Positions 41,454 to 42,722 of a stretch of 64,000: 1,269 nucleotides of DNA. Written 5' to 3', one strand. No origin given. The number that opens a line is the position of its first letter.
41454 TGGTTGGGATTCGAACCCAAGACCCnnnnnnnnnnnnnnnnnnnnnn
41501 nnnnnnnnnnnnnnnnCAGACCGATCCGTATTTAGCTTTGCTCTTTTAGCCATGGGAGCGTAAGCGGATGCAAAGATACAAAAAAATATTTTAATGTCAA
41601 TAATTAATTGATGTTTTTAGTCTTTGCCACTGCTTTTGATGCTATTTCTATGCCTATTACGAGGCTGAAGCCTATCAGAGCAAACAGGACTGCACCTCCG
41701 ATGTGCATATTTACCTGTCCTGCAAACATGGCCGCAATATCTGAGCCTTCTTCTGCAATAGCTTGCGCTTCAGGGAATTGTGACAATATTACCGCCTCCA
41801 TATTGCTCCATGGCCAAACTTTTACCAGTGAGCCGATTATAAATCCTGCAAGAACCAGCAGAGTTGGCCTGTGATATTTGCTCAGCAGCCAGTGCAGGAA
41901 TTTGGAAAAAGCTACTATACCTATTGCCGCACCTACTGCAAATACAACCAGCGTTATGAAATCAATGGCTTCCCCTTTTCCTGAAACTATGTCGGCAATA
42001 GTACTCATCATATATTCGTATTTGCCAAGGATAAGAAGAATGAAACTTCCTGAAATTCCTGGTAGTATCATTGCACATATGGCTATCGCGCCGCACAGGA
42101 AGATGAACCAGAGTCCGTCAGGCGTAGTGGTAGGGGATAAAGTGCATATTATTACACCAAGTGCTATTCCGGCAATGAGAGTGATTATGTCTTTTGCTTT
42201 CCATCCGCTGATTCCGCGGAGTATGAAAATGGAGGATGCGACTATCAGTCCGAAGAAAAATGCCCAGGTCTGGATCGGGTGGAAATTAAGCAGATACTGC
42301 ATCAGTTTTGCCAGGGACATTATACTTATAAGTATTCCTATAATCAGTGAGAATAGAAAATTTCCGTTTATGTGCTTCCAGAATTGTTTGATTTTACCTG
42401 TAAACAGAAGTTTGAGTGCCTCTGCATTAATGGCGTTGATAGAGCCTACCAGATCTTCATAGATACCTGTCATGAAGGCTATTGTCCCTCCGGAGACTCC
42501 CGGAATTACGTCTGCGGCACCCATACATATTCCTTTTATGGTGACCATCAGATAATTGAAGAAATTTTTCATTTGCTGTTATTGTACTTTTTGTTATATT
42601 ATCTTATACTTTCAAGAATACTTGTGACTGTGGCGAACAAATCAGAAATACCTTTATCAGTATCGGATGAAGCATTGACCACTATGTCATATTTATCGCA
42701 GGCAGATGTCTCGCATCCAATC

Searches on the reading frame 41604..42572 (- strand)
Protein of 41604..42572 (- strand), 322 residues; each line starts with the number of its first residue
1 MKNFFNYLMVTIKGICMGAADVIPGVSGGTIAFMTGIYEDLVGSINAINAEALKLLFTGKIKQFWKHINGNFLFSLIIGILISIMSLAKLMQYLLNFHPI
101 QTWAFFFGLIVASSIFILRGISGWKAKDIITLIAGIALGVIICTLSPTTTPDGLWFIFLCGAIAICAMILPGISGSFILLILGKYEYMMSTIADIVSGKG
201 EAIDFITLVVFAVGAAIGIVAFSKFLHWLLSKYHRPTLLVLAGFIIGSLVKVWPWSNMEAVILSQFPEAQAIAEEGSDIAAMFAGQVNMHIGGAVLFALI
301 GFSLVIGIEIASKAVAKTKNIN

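Call 51: find_encoding_contigs(protein=window:41604-42572:-, flank=10000, max_places=1)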
Protein window:41604-42572:- (322 aa): 4 contigs read that carry it; 1 place shown.
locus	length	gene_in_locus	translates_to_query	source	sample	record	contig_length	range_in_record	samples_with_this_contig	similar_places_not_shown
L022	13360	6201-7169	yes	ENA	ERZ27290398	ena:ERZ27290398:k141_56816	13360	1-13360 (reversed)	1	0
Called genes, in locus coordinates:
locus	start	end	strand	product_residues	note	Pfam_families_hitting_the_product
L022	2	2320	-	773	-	?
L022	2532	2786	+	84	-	PF03956:Lys_export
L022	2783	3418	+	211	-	PF03956:Lys_export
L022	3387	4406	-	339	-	PF03706:LPG_synthase_TM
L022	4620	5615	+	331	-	PF00294:PfkB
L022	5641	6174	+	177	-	PF21857:DUF6913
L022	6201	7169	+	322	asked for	PF04018:VCA0040-like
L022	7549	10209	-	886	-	PF13584:BatD, PF13414:TPR_11 (faint), PF00515:TPR_1, PF07719:TPR_2 (weak)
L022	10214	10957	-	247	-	PF07719:TPR_2 (faint), PF13181:TPR_8 (faint), PF13414:TPR_11 (weak), PF13432:TPR_16 (faint), PF14559:TPR_19 (faint), PF13176:TPR_7 (faint), PF13424:TPR_12 (weak), PF00515:TPR_1 (weak), +1 more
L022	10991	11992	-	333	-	PF00092:VWA, PF06707:DUF1194 (faint), PF13519:VWA_2, PF13768:VWA_3 (faint)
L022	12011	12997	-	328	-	PF07584:BatA (weak), PF01882:DUF58 (weak), PF00092:VWA, PF13519:VWA_2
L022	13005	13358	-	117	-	?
